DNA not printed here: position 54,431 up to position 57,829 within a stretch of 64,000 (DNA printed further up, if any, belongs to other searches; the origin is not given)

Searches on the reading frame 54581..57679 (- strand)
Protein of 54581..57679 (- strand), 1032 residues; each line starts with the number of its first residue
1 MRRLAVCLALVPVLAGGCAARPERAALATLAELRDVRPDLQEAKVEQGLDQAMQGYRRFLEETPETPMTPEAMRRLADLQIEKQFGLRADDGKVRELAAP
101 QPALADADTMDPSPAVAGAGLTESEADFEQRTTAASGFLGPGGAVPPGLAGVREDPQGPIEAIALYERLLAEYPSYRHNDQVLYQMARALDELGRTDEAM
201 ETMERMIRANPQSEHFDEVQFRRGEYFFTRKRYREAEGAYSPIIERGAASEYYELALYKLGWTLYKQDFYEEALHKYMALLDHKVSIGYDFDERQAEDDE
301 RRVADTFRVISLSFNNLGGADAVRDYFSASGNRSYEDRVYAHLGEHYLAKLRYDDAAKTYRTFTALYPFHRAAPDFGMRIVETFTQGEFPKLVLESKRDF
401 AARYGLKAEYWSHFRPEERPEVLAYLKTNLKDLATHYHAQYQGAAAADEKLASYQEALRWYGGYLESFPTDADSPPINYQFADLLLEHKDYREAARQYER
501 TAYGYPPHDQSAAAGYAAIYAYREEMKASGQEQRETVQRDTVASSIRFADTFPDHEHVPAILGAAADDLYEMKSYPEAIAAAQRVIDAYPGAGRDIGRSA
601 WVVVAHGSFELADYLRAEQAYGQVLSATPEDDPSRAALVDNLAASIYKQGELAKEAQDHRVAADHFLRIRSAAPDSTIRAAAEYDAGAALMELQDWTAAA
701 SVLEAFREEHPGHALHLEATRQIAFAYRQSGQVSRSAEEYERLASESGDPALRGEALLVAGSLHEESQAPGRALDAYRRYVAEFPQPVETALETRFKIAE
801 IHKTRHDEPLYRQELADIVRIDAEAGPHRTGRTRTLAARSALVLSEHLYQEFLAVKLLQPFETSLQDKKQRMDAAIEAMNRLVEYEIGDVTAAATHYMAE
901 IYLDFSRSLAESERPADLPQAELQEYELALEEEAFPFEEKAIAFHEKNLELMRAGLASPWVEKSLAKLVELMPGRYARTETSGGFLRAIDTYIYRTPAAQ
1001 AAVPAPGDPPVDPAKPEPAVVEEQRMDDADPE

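Call 72: search_protein_families(library=pfam, proteins=[window:54581-57679:-], max_evalue=0.0001)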
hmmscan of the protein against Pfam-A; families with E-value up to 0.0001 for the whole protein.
window:54581-57679:- (1032 aa): 7 families
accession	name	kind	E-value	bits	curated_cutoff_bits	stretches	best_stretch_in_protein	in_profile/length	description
PF13174.12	TPR_6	-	5.4e-22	77.3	26.3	0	181-213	1-33/33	Tetratricopeptide repeat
PF07719.23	TPR_2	-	1e-14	53.8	27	0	182-212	3-33/34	Tetratricopeptide repeat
PF13428.12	TPR_14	-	1.3e-14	53.6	23.5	0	182-213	3-34/44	Tetratricopeptide repeat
PF13432.12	TPR_16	-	1.9e-12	47.8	32.7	0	184-241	1-55/65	Tetratricopeptide repeat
PF14559.12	TPR_19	-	4.9e-10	40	25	1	161-215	9-60/68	Tetratricopeptide repeat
PF13525.12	YfiO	-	2.8e-09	37.5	25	0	161-230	23-92/203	Outer membrane lipoprotein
PF13181.12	TPR_8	-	9e-06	25.9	25.7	0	181-212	2-33/34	Tetratricopeptide repeat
